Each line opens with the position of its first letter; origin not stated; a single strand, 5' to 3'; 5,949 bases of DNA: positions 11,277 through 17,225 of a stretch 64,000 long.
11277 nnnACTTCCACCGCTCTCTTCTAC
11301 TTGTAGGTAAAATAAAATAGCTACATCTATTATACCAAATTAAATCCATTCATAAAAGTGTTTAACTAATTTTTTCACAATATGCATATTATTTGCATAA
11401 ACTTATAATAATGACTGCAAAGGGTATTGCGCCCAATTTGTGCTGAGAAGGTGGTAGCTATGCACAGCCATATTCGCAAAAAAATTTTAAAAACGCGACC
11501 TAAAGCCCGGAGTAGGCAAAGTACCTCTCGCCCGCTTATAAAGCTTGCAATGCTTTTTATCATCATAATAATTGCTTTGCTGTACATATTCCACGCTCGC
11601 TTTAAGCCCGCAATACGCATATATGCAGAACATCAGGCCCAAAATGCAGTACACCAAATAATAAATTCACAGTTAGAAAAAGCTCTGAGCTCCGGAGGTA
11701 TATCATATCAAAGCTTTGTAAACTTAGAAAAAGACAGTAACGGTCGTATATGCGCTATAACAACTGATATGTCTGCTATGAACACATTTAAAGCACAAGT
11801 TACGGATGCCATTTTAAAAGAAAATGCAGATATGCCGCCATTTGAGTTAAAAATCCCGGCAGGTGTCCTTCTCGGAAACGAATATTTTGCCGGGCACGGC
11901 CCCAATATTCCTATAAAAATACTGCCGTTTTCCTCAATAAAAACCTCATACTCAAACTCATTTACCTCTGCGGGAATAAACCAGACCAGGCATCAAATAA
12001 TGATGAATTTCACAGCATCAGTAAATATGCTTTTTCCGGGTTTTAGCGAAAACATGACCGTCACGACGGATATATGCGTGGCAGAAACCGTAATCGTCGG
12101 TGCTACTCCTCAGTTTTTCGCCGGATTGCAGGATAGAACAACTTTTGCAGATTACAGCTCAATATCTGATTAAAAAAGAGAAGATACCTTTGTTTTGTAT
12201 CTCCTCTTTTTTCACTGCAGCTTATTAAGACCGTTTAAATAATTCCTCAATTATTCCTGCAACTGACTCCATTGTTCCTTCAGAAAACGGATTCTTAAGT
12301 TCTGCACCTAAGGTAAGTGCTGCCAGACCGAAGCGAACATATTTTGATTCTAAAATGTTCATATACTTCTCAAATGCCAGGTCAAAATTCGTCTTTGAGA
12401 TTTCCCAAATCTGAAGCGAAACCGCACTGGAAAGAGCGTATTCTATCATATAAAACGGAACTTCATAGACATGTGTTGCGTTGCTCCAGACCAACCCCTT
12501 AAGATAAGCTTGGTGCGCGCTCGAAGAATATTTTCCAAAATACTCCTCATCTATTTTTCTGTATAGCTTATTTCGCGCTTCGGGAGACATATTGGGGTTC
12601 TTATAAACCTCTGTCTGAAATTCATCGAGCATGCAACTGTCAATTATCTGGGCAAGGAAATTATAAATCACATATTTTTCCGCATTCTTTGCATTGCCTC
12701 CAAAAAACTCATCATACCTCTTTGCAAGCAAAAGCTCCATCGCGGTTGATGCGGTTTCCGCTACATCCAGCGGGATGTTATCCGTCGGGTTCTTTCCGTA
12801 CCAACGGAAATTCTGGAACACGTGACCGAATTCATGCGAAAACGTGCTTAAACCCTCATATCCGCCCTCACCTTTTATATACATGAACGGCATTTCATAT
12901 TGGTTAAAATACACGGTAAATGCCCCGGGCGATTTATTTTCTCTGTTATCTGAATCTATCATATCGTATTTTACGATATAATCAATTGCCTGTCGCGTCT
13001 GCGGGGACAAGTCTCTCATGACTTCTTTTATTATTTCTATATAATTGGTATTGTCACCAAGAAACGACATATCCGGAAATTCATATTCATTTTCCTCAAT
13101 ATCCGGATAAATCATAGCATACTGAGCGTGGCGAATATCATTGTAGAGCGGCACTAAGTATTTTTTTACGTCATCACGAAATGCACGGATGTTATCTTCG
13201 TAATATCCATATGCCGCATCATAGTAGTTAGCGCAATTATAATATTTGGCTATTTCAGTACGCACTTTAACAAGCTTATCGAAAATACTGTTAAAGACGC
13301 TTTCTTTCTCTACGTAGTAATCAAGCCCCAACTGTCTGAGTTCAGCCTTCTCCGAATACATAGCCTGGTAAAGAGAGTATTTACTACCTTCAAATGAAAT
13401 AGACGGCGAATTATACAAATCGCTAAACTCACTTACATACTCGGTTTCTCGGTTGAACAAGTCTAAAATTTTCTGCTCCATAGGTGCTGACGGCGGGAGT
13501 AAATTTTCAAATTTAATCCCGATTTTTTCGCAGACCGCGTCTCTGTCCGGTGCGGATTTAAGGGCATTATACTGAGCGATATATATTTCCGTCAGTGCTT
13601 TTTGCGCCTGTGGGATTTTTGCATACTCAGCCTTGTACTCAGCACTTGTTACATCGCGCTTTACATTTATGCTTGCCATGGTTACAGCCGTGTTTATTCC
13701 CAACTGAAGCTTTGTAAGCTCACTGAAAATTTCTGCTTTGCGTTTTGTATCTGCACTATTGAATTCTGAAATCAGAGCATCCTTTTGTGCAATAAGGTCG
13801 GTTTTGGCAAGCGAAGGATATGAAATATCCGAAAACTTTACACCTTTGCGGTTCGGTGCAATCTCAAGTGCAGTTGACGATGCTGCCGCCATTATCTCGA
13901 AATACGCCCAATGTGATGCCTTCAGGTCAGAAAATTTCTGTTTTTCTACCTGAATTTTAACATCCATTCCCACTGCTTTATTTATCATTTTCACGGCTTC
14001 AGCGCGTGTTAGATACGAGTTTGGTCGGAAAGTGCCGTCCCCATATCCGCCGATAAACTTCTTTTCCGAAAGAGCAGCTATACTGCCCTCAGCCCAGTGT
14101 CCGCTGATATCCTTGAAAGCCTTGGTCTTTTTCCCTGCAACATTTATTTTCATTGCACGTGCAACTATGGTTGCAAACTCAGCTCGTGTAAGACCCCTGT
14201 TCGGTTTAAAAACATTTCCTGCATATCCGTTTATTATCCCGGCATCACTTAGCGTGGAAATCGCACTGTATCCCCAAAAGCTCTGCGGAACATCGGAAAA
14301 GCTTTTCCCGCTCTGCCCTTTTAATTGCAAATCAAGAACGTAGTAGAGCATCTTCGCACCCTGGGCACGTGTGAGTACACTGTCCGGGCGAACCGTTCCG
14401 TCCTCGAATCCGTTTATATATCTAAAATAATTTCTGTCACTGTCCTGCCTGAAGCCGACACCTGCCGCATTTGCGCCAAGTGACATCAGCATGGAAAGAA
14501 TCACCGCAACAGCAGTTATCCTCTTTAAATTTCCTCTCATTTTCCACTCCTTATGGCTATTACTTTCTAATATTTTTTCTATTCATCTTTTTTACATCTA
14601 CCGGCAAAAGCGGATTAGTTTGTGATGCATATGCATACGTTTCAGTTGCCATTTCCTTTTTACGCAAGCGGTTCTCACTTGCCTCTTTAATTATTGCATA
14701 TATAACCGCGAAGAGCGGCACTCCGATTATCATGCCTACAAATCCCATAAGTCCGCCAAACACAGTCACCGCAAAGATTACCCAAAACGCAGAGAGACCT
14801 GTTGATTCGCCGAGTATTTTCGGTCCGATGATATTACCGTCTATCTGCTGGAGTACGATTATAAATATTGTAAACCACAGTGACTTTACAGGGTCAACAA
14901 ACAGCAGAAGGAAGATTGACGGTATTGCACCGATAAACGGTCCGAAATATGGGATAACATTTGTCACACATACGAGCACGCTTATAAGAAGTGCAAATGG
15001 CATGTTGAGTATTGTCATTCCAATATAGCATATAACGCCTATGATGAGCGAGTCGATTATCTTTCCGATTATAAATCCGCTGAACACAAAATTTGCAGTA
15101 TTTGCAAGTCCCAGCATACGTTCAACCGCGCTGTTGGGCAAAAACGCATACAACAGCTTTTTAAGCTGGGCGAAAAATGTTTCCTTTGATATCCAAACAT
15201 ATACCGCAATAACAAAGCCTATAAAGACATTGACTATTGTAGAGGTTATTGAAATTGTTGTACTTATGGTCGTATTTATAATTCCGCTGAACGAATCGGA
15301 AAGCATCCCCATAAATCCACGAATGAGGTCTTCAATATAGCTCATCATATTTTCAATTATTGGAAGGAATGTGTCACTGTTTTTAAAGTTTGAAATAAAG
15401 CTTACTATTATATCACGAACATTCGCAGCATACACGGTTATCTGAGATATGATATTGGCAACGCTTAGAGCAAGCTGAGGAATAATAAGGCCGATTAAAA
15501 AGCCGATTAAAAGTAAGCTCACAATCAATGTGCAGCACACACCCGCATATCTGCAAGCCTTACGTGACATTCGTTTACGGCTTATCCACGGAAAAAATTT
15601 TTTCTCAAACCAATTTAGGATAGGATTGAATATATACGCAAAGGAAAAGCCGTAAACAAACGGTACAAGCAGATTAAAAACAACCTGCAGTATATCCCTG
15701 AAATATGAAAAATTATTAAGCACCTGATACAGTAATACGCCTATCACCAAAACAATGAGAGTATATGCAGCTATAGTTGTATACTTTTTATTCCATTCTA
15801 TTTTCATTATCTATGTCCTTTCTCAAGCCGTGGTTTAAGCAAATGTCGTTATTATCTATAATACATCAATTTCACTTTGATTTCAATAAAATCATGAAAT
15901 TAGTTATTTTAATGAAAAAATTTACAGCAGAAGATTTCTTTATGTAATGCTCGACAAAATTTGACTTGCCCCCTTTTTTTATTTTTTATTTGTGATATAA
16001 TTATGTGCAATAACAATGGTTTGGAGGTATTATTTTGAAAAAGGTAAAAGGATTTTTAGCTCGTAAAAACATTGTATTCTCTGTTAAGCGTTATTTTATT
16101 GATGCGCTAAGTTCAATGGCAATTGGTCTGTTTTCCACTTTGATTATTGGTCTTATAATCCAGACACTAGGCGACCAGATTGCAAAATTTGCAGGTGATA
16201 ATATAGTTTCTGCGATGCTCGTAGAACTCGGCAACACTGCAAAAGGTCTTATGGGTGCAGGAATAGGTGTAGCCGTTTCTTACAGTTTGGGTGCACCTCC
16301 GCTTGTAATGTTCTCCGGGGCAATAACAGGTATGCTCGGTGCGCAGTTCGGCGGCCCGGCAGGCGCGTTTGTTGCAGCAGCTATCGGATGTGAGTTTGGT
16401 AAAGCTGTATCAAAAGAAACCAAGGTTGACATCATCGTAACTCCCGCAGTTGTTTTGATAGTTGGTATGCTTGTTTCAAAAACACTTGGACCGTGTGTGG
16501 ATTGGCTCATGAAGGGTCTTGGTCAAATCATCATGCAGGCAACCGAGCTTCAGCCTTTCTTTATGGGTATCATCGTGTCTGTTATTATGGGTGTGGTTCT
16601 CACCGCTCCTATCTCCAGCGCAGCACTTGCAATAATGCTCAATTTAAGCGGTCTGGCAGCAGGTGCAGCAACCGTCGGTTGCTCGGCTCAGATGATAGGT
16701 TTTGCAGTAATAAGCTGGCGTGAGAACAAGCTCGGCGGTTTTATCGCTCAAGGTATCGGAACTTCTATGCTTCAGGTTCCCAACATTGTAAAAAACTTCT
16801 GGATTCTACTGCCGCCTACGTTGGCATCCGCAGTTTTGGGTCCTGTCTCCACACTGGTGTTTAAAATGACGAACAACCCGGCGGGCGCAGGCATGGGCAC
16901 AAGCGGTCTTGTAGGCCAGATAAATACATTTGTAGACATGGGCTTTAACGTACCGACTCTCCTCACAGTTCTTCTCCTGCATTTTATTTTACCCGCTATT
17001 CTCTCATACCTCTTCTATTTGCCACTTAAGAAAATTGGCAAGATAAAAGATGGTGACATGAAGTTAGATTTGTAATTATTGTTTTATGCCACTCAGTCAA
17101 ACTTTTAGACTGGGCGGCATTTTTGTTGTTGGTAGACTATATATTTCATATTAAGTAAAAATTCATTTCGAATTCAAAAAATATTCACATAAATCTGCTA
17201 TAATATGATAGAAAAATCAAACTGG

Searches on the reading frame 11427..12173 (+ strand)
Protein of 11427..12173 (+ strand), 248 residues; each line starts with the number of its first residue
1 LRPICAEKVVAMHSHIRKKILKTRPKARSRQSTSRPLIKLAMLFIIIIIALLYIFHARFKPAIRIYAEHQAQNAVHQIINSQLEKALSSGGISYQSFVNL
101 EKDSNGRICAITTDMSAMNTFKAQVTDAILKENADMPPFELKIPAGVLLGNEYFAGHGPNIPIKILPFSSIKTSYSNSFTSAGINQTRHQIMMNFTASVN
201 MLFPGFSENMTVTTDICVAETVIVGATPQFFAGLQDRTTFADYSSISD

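Call 37: search_protein_families(library=ncbifam, proteins=[window:11427-12173:+], max_evalue=0.00001)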
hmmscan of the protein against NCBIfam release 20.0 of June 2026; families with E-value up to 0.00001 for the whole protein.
window:11427-12173:+ (248 aa): 1 family
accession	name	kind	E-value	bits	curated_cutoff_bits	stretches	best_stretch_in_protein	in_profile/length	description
TIGR02832.1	spo_yunB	equivalog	3.3e-41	141.1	111.9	1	37-233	7-202/204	sporulation protein YunB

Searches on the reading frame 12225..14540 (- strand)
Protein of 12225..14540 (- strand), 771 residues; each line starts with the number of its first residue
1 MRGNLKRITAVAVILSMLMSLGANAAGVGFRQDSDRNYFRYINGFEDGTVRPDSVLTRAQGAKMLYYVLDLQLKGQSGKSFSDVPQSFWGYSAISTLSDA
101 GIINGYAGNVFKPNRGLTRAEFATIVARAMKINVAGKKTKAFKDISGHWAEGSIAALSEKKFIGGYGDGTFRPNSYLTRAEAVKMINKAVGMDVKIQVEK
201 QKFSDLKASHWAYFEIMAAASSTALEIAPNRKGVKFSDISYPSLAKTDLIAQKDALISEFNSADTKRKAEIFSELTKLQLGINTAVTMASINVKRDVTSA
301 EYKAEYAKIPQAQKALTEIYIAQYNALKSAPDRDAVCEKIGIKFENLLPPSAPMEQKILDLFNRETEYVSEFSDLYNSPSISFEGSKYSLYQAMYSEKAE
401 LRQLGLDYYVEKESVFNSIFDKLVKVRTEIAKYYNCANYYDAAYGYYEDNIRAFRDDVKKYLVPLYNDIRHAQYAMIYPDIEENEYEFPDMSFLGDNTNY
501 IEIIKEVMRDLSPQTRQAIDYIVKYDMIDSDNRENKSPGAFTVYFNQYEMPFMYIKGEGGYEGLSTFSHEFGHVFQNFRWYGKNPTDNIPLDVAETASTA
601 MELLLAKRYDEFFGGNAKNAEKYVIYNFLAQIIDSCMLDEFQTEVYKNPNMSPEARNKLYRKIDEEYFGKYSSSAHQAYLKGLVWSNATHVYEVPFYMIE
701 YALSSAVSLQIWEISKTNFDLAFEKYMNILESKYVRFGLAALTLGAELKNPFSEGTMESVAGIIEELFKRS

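Call 37: search_protein_families(library=ncbifam, proteins=[window:12225-14540:-], max_evalue=0.00001)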
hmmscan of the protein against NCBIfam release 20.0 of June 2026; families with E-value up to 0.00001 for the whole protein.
window:12225-14540:- (771 aa): 4 families
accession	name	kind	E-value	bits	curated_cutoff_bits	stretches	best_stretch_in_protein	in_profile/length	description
TIGR02289.1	M3_not_pepF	subfamily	8.4e-71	239.2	442.35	1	256-768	11-545/549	M3 family oligoendopeptidase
TIGR02290.1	M3_fam_3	subfamily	8.1e-22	77.9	561.7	1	502-732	314-547/587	M3 family oligoendopeptidase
NF033190.2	inl_like_NEAT_1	exception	6.9e-20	70.9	1275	1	81-216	582-716/754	NEAT domain-containing leucine-rich repeat protein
NF033921.0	por_somb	subfamily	2e-07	30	100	0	79-124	5-51/485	iron uptake porin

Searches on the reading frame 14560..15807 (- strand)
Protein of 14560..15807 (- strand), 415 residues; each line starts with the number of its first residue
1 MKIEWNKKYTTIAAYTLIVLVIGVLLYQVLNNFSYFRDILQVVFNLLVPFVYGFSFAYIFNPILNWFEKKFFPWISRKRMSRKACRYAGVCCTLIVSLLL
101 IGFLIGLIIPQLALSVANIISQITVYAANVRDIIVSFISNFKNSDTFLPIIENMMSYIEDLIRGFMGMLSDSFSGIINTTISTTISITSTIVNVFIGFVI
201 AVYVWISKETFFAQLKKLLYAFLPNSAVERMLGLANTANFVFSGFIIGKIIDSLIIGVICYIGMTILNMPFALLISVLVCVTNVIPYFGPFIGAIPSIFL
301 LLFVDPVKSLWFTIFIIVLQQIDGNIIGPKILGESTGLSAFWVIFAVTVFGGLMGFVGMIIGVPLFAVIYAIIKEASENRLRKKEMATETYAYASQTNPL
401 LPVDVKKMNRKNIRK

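Call 37: search_protein_families(library=ncbifam, proteins=[window:14560-15807:-], max_evalue=0.00001)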
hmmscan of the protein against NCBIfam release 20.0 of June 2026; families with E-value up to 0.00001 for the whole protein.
window:14560-15807:- (415 aa): 3 families
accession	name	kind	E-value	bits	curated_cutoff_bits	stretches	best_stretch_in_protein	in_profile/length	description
TIGR02872.1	spore_ytvI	equivalog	3.7e-27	95.6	198.15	1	39-375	15-337/341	sporulation integral membrane protein YtvI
NF045801.1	efflux_ABUW_0982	equivalog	2.9e-24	85.7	675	1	39-397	21-364/392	chloramphenicol efflux transporter CxpE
NF008930.0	PRK12287.1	subfamily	5.4e-13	49.3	318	1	45-375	32-326/344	AI-2E family transporter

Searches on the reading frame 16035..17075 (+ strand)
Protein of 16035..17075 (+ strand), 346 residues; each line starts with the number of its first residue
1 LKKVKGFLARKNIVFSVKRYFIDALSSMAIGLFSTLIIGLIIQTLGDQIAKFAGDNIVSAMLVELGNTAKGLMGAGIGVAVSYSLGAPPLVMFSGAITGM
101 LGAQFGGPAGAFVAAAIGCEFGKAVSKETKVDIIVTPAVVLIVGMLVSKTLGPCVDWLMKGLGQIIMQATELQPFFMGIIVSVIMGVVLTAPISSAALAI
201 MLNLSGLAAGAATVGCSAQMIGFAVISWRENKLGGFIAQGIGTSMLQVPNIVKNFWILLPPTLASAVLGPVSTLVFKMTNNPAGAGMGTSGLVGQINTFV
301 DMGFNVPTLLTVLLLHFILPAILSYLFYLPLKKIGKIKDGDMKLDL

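Call 37: search_protein_families(library=ncbifam, proteins=[window:16035-17075:+], max_evalue=0.00001)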
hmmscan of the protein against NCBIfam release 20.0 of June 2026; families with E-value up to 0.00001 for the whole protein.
window:16035-17075:+ (346 aa): 0 families

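Call 80: search_protein_families(library=pfam, proteins=[window:16035-17075:+], max_evalue=0.0001)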
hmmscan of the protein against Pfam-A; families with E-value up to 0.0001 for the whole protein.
window:16035-17075:+ (346 aa): 1 family
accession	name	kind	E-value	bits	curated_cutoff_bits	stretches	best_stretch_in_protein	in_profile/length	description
PF13303.11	PTS_EIIC_2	-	3e-94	316.2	28.9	1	23-344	2-327/327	Phosphotransferase system, EIIC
